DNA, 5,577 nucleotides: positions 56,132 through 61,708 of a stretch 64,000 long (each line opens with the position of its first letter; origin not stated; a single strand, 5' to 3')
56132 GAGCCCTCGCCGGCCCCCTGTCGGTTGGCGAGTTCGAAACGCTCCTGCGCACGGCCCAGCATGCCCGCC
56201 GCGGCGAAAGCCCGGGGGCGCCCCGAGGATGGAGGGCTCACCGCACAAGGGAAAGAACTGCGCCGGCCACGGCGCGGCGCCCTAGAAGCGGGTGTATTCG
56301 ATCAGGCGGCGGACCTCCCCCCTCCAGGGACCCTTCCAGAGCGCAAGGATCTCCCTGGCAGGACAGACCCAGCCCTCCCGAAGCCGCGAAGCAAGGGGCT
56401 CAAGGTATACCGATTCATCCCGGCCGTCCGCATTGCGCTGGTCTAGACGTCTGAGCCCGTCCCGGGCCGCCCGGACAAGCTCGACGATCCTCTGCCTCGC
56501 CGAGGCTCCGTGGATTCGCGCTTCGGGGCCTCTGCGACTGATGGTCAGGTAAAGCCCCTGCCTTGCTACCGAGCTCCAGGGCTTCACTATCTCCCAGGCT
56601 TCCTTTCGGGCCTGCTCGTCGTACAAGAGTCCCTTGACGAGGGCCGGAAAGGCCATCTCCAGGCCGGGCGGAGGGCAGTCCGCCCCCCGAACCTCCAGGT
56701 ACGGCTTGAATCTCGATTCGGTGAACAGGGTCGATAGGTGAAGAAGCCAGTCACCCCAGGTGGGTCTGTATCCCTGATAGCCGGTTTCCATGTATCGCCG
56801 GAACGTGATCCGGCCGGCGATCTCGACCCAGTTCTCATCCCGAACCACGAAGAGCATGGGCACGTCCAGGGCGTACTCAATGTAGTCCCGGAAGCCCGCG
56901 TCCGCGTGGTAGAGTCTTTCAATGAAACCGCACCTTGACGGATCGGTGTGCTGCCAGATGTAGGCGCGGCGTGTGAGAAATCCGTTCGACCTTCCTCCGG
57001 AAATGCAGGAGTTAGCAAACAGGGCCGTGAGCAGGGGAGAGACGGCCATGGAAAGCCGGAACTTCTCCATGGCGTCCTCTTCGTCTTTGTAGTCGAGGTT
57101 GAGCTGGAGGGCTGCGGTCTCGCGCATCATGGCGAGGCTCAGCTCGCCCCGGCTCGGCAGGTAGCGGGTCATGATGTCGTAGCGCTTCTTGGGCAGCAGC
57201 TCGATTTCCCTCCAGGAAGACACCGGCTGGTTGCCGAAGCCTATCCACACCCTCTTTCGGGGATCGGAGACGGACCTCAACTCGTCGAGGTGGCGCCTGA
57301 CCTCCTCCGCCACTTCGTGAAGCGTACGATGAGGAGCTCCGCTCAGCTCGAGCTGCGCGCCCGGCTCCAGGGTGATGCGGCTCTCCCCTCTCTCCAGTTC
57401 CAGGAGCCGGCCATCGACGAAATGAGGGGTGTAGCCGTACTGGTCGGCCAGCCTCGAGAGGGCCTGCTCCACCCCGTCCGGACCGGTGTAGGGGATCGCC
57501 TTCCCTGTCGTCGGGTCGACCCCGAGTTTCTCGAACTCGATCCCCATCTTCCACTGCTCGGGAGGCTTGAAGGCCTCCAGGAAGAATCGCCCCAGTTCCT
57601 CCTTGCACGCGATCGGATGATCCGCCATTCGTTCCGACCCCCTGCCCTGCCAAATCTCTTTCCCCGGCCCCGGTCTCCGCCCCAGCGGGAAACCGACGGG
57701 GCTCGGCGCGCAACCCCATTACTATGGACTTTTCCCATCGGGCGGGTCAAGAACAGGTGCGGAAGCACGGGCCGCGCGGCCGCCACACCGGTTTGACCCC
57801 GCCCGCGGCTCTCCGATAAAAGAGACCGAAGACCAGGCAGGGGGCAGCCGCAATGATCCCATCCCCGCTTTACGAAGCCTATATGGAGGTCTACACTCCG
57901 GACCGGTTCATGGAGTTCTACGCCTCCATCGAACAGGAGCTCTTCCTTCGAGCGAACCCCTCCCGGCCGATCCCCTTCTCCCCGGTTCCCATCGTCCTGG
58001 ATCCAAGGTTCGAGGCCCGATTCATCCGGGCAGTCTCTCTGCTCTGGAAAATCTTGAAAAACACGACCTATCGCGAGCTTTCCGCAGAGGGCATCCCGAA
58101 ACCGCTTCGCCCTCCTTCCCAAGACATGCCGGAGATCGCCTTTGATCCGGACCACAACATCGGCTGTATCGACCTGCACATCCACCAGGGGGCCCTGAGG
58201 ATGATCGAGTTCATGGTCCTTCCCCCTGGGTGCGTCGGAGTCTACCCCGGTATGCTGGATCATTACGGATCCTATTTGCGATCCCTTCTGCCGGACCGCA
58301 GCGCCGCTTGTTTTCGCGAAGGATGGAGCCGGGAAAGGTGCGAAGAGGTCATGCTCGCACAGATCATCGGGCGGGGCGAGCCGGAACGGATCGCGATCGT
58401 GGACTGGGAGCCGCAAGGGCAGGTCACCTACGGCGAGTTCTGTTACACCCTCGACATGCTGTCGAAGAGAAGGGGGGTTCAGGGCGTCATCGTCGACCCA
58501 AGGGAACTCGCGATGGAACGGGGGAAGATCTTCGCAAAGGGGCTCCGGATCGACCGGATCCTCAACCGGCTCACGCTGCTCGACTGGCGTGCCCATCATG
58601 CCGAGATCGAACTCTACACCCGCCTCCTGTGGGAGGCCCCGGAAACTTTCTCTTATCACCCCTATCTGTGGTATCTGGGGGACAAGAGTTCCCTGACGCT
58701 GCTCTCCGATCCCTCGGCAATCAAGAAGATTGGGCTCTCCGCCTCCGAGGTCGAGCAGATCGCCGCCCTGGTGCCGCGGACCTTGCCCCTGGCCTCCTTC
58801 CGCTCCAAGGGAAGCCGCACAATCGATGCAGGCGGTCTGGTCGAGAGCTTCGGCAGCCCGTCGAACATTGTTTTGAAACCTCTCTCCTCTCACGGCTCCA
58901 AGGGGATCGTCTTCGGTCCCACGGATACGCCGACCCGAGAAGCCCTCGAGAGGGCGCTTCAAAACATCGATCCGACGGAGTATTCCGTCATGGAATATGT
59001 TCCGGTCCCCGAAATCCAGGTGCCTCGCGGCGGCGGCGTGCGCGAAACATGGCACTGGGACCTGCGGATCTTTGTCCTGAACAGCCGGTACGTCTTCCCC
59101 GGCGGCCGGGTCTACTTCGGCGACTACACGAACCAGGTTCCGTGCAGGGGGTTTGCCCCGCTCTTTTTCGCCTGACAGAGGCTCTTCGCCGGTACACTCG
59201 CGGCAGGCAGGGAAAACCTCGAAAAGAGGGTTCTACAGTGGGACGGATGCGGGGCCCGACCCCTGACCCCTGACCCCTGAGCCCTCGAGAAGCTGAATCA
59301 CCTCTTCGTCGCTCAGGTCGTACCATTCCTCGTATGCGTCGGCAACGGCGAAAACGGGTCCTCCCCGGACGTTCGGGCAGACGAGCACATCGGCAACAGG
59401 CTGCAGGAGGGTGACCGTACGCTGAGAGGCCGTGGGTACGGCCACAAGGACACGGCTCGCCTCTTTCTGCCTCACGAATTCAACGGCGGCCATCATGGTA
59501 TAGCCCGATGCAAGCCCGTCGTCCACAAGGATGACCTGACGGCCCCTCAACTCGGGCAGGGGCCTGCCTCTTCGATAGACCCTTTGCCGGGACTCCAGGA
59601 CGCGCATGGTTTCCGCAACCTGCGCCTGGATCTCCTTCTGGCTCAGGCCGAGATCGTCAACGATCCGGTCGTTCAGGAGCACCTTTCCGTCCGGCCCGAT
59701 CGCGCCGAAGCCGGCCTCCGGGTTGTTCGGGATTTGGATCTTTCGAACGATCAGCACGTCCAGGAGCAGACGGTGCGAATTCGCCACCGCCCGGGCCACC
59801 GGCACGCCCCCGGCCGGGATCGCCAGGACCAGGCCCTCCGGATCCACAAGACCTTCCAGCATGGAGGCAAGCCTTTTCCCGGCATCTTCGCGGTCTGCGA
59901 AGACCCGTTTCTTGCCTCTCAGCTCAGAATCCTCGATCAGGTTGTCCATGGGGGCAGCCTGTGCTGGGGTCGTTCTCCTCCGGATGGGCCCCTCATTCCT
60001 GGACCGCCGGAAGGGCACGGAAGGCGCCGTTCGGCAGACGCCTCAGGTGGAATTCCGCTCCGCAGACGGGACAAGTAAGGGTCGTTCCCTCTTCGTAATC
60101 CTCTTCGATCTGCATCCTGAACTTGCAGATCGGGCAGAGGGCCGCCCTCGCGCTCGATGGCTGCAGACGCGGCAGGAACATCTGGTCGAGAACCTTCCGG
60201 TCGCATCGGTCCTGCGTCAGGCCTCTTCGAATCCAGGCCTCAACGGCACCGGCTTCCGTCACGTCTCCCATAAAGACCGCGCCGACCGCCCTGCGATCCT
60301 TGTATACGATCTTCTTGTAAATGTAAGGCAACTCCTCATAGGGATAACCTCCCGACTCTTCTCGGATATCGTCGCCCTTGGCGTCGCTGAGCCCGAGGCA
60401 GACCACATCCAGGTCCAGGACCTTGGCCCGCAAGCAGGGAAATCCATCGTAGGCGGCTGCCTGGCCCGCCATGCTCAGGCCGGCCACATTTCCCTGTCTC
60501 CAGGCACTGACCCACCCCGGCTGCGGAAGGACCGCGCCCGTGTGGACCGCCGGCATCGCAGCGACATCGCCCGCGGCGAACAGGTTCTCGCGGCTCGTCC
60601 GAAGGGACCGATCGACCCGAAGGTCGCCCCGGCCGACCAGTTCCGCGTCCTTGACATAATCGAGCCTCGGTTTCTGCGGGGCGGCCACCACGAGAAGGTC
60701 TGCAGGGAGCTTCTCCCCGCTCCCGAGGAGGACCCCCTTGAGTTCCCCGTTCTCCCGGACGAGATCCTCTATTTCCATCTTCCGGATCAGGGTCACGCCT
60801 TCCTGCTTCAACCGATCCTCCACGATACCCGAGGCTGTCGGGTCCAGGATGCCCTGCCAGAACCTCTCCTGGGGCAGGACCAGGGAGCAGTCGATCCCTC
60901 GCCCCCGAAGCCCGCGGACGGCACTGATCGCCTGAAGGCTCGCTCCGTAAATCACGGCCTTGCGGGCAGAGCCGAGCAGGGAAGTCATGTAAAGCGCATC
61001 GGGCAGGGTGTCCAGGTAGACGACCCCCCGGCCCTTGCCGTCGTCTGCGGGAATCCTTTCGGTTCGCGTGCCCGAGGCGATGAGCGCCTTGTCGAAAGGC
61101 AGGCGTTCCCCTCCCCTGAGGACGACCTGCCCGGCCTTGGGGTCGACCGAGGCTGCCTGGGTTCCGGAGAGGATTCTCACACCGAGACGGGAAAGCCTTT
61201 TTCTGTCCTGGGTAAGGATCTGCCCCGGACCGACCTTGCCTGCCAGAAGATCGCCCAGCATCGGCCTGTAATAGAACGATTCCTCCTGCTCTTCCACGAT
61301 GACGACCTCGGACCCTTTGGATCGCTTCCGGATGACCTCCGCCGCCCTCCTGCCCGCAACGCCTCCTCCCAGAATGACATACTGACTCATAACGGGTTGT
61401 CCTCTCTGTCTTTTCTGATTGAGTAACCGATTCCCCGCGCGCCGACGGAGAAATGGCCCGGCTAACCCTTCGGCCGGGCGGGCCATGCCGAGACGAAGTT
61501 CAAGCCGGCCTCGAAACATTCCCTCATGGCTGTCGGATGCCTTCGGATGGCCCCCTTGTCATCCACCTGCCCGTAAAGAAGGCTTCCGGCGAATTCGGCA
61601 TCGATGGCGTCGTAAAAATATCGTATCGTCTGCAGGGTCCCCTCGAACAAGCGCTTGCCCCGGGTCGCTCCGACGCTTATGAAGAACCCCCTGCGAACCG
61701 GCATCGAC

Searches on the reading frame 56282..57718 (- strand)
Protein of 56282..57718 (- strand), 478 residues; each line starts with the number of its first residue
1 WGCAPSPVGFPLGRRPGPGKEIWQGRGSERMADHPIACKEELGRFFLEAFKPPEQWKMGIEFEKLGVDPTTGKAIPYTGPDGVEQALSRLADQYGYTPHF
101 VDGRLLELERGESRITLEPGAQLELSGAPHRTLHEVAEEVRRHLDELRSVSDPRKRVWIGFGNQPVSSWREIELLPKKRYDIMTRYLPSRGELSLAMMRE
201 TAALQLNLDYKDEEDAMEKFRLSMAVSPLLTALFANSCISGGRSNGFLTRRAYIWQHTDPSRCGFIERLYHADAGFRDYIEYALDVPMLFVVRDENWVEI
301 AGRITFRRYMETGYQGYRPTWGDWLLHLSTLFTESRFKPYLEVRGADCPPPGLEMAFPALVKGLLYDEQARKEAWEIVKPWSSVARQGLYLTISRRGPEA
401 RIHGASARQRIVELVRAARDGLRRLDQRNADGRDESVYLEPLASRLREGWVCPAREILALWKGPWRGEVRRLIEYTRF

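Call 66: search_protein_families(library=pfam, proteins=[window:56282-57718:-], max_evalue=0.0001)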
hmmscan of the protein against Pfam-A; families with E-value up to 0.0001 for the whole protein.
window:56282-57718:- (478 aa): 1 family
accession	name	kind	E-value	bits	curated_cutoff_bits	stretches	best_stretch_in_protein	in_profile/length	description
PF04107.18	GCS2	-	2.7e-54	184.9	21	1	96-381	20-290/291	Glutamate-cysteine ligase family 2(GCS2)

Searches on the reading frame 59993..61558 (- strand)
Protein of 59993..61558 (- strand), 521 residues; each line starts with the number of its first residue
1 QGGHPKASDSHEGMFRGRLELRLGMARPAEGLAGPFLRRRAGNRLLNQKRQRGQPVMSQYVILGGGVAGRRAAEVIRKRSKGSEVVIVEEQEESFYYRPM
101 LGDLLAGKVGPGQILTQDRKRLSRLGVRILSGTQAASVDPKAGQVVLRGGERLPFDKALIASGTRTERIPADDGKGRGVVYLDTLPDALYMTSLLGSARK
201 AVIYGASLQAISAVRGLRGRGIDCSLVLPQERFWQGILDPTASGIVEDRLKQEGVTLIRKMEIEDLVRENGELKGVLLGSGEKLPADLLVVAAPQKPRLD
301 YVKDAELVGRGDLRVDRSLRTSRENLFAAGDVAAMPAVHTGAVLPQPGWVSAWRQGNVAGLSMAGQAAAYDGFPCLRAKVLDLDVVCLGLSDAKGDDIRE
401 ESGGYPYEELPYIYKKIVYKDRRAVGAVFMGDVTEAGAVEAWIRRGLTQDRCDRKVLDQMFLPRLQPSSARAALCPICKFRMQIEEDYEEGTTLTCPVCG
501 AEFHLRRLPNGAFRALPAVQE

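Call 66: search_protein_families(library=pfam, proteins=[window:59993-61558:-], max_evalue=0.0001)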
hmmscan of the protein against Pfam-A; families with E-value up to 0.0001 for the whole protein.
window:59993-61558:- (521 aa): 6 families
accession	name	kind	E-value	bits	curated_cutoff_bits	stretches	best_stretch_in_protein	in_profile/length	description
PF07992.20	Pyr_redox_2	-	1.2e-38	133.7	26.1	1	59-339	2-284/291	Pyridine nucleotide-disulphide oxidoreductase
PF00070.33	Pyr_redox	-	9e-11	42.6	22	1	200-278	1-79/82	Pyridine nucleotide-disulphide oxidoreductase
PF18267.7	Rubredoxin_C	-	9.5e-06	25.9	25.9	1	408-445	31-68/70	Rubredoxin NAD+ reductase C-terminal domain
PF21344.3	Zn_ribbon_LysW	-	1.2e-05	25.3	27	1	475-502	3-30/46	Alpha-aminoadipate carrier protein LysW-like, globular domain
PF01266.30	DAO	-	2.2e-05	24.6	27.9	0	111-169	148-209/353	FAD dependent oxidoreductase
PF08271.17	Zn_Ribbon_TF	-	7.2e-05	22.7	29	0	475-501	3-27/43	TFIIB zinc-binding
